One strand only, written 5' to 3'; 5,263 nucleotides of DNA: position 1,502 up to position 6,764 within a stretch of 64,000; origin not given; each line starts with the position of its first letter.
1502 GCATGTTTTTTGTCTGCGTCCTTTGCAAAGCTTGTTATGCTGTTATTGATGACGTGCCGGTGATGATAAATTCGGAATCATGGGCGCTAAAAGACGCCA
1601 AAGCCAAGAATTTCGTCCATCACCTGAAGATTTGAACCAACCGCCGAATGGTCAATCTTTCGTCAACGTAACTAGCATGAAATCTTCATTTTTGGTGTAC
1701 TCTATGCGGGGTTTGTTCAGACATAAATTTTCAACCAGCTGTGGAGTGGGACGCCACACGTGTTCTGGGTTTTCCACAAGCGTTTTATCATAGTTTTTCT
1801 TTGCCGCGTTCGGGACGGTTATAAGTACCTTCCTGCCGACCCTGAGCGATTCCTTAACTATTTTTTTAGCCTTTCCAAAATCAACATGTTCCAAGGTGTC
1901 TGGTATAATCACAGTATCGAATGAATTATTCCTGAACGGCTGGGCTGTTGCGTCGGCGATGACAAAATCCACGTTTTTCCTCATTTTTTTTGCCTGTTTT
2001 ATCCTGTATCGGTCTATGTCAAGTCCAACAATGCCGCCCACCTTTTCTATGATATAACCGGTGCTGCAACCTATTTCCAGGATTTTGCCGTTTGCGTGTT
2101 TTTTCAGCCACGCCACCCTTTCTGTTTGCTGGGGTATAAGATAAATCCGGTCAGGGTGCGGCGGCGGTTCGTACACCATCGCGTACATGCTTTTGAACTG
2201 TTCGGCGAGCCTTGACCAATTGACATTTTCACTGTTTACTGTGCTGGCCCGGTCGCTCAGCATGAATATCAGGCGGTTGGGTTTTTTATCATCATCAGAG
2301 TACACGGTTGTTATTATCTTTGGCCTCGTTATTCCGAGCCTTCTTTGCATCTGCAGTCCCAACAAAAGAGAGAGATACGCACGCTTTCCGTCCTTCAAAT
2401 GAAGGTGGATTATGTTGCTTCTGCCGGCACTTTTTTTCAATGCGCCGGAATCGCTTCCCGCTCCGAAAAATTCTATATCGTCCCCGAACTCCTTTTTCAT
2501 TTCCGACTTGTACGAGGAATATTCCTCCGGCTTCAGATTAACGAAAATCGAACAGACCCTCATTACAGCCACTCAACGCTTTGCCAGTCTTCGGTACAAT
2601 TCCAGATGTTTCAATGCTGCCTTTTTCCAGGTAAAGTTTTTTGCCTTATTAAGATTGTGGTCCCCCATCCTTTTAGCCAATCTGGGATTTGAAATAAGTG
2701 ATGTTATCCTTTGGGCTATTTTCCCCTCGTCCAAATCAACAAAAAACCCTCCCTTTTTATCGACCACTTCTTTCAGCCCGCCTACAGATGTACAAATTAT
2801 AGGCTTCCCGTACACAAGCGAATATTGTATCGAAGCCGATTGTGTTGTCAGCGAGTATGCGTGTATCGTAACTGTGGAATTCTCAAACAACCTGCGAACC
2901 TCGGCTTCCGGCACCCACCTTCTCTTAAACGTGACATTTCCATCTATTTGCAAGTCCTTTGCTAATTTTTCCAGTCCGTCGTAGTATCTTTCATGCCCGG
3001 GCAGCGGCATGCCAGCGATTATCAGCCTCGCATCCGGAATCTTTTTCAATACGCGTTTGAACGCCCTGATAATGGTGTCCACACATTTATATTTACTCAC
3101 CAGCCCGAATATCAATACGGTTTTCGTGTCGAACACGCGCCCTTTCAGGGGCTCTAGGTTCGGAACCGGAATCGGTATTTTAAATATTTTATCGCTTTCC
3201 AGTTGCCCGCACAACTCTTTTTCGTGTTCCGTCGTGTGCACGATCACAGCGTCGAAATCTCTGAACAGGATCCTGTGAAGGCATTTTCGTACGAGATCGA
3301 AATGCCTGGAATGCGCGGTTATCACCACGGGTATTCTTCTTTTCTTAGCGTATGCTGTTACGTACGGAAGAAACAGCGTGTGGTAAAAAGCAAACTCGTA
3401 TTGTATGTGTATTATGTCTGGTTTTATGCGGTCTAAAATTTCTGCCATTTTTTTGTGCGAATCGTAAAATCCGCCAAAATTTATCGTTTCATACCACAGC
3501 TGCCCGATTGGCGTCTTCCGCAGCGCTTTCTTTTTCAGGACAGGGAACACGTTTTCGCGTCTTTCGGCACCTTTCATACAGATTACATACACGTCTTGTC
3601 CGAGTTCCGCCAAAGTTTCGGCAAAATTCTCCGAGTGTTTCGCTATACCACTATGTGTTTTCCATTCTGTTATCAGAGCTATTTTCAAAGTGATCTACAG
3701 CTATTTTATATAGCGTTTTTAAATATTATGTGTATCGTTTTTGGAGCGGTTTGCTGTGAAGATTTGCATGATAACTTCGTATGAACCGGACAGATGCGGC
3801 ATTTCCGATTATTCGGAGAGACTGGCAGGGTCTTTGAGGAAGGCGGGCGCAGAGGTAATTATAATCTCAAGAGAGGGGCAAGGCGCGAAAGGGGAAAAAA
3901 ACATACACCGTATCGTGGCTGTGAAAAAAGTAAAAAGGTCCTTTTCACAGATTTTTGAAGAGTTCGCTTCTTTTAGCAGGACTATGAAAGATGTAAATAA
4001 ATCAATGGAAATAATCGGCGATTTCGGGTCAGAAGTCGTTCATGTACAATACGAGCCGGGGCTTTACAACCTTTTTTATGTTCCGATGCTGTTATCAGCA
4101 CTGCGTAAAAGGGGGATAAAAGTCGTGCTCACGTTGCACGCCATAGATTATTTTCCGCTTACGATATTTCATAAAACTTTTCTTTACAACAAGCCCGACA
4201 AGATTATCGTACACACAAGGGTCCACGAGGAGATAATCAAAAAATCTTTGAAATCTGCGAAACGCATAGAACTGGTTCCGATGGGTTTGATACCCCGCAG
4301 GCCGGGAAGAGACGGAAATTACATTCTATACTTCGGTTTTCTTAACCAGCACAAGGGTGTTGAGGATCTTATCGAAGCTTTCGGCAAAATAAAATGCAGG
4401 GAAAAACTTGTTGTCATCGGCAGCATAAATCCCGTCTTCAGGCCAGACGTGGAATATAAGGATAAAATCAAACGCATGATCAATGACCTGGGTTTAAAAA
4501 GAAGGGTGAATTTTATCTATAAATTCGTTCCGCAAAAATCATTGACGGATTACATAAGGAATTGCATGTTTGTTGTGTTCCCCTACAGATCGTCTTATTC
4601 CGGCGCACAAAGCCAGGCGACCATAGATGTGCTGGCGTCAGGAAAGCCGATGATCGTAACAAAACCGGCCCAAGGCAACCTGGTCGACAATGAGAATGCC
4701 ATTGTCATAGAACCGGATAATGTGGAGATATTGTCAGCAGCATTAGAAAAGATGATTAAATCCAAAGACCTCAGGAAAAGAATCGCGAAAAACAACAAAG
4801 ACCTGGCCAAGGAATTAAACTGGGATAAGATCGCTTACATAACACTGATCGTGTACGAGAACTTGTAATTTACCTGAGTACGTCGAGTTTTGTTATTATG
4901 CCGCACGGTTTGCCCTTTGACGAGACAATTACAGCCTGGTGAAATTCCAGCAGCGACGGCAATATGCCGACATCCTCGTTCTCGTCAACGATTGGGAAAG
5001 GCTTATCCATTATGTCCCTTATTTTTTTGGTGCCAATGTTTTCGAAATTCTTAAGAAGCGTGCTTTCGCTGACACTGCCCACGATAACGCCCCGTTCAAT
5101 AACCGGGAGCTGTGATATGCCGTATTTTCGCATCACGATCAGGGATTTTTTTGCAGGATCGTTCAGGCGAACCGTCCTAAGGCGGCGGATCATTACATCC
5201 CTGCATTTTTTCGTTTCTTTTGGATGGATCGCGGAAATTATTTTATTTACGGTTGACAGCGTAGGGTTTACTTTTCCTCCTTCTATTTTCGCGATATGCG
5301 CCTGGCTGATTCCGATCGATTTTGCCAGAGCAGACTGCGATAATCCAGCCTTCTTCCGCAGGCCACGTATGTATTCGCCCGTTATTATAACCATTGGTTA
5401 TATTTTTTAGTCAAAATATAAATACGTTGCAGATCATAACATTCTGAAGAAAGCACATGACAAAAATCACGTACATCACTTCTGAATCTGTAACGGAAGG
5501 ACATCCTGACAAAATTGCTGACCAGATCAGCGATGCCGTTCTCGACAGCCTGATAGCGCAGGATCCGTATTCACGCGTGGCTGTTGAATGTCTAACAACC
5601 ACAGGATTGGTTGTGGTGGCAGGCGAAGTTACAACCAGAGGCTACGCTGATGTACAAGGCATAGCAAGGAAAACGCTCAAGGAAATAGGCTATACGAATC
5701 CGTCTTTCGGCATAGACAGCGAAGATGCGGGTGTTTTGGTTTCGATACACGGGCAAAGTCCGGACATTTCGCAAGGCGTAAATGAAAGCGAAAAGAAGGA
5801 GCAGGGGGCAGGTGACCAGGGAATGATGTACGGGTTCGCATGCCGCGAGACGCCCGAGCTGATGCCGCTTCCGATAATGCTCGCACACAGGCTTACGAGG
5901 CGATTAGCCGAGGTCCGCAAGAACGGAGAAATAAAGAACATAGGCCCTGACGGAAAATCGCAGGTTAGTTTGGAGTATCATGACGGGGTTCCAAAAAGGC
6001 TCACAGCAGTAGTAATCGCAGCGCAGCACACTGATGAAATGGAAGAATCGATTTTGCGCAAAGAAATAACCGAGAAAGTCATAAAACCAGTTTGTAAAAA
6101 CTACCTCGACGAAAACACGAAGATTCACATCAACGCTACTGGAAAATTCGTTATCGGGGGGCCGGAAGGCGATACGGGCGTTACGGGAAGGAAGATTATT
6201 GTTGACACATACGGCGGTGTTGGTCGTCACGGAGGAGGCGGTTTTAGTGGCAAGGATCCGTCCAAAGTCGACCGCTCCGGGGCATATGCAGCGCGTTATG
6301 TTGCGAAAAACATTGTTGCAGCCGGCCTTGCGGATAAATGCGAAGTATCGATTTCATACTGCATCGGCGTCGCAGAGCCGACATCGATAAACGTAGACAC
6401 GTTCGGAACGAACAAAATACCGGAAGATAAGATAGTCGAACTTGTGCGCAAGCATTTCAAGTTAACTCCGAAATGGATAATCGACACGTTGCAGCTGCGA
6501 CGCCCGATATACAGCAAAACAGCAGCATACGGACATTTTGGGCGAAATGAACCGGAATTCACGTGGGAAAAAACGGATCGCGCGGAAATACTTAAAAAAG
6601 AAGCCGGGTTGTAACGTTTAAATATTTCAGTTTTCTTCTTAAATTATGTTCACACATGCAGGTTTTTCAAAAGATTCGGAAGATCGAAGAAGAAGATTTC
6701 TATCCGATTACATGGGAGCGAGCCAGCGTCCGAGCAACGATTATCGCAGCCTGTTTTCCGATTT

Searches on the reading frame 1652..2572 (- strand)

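Call 60: search_protein_families(library=pfam, proteins=[window:1652-2572:-], max_evalue=0.00001)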
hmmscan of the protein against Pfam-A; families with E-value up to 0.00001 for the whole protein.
window:1652-2572:- (306 aa): 5 families
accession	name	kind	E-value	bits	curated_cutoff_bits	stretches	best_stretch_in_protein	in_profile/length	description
PF08241.18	Methyltransf_11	-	1.4e-12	48.5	21.2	1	165-247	1-88/95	Methyltransferase domain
PF13649.12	Methyltransf_25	-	1.1e-11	45.7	27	1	164-245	1-92/97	Methyltransferase domain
PF13847.12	Methyltransf_31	-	1.8e-10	41.1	27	1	159-271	2-128/145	Methyltransferase domain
PF07021.18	MetW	-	7.1e-10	39.3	21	1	161-299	14-152/193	Methionine biosynthesis protein MetW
PF13489.12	Methyltransf_23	-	9.3e-06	25.9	27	0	146-258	9-123/164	Methyltransferase domain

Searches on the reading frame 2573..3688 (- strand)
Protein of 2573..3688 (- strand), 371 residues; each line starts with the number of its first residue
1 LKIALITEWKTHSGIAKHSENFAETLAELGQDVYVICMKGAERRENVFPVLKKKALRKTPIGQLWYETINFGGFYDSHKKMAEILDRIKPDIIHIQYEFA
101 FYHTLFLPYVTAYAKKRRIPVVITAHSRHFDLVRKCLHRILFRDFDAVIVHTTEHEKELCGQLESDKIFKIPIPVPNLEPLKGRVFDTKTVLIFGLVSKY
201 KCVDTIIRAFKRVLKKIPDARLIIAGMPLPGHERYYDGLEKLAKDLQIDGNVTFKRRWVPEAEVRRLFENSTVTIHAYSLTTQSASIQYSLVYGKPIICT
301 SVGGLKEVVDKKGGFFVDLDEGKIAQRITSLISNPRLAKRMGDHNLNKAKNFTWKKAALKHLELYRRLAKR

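Call 60: search_protein_families(library=pfam, proteins=[window:2573-3688:-], max_evalue=0.00001)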
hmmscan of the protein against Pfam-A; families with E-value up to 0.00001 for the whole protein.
window:2573-3688:- (371 aa): 5 families
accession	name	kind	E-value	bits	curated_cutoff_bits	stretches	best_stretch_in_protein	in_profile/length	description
PF00534.26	Glycos_transf_1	-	1.4e-18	67.5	26.4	1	187-343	14-167/172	Glycosyl transferases group 1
PF13692.12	Glyco_trans_1_4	-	1.5e-16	61.4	27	1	189-334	2-142/142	Glycosyl transferases group 1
PF13439.12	Glyco_transf_4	-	3.7e-16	60.1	28.5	1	13-173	2-164/170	Glycosyltransferase Family 4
PF13579.12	Glyco_trans_4_4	-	2.5e-08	34.8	29.7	1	13-157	1-140/158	Glycosyl transferase 4-like domain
PF13477.12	Glyco_trans_4_2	-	2.1e-06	28.4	23.4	1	18-151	12-138/139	Glycosyl transferase 4-like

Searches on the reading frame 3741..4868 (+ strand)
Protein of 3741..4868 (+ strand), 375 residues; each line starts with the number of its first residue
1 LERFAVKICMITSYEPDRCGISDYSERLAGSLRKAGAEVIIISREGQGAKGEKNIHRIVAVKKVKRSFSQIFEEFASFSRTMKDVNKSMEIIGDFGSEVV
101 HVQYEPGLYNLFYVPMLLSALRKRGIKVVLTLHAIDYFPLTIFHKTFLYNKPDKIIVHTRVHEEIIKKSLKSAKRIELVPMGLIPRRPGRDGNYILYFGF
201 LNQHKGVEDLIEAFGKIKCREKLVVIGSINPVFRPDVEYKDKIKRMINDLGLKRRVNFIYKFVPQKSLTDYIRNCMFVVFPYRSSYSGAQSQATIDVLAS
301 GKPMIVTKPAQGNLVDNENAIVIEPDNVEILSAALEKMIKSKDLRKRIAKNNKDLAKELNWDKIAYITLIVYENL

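Call 60: search_protein_families(library=pfam, proteins=[window:3741-4868:+], max_evalue=0.00001)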
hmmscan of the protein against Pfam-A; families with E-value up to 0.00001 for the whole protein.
window:3741-4868:+ (375 aa): 3 families
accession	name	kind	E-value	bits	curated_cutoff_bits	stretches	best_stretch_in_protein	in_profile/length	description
PF00534.26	Glycos_transf_1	-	6.3e-20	71.8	26.4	1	191-353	14-170/172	Glycosyl transferases group 1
PF13692.12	Glyco_trans_1_4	-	2.1e-15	57.7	27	1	193-340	2-141/142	Glycosyl transferases group 1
PF13439.12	Glyco_transf_4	-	5e-12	46.6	28.5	1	20-183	3-166/170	Glycosyltransferase Family 4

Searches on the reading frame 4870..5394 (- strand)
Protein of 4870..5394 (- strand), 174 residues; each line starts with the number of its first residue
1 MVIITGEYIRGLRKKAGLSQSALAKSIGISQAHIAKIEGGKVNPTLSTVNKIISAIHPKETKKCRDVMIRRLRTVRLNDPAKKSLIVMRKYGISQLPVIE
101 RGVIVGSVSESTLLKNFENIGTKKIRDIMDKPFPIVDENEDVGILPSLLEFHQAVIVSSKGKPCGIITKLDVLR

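Call 60: search_protein_families(library=pfam, proteins=[window:4870-5394:-], max_evalue=0.00001)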
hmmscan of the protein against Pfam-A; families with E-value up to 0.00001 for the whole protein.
window:4870-5394:- (174 aa): 4 families
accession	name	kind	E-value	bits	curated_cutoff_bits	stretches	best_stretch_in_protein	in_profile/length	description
PF00571.33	CBS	-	1.5e-17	64.1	24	2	65-117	2-55/57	CBS domain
PF01381.28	HTH_3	-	3.2e-12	46.7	23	1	9-55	1-47/55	Helix-turn-helix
PF13560.12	HTH_31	-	3.9e-10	40.3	27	1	6-54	3-52/64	Helix-turn-helix domain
PF12844.13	HTH_19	-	3.3e-08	33.7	30.2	1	6-52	1-47/64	Helix-turn-helix domain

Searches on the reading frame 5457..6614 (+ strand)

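Call 60: search_protein_families(library=pfam, proteins=[window:5457-6614:+], max_evalue=0.00001)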
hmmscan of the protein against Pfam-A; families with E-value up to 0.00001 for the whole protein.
window:5457-6614:+ (385 aa): 3 families
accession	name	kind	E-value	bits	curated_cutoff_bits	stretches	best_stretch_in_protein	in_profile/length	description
PF02773.21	S-AdoMet_synt_C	-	6.6e-69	230.6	25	1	233-372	1-138/138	S-adenosylmethionine synthetase, C-terminal domain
PF02772.21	S-AdoMet_synt_M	-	5.7e-46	156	29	1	115-231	1-120/120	S-adenosylmethionine synthetase, central domain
PF00438.25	S-AdoMet_synt_N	-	4.4e-39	133.5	33.1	1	6-102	3-99/99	S-adenosylmethionine synthetase, N-terminal domain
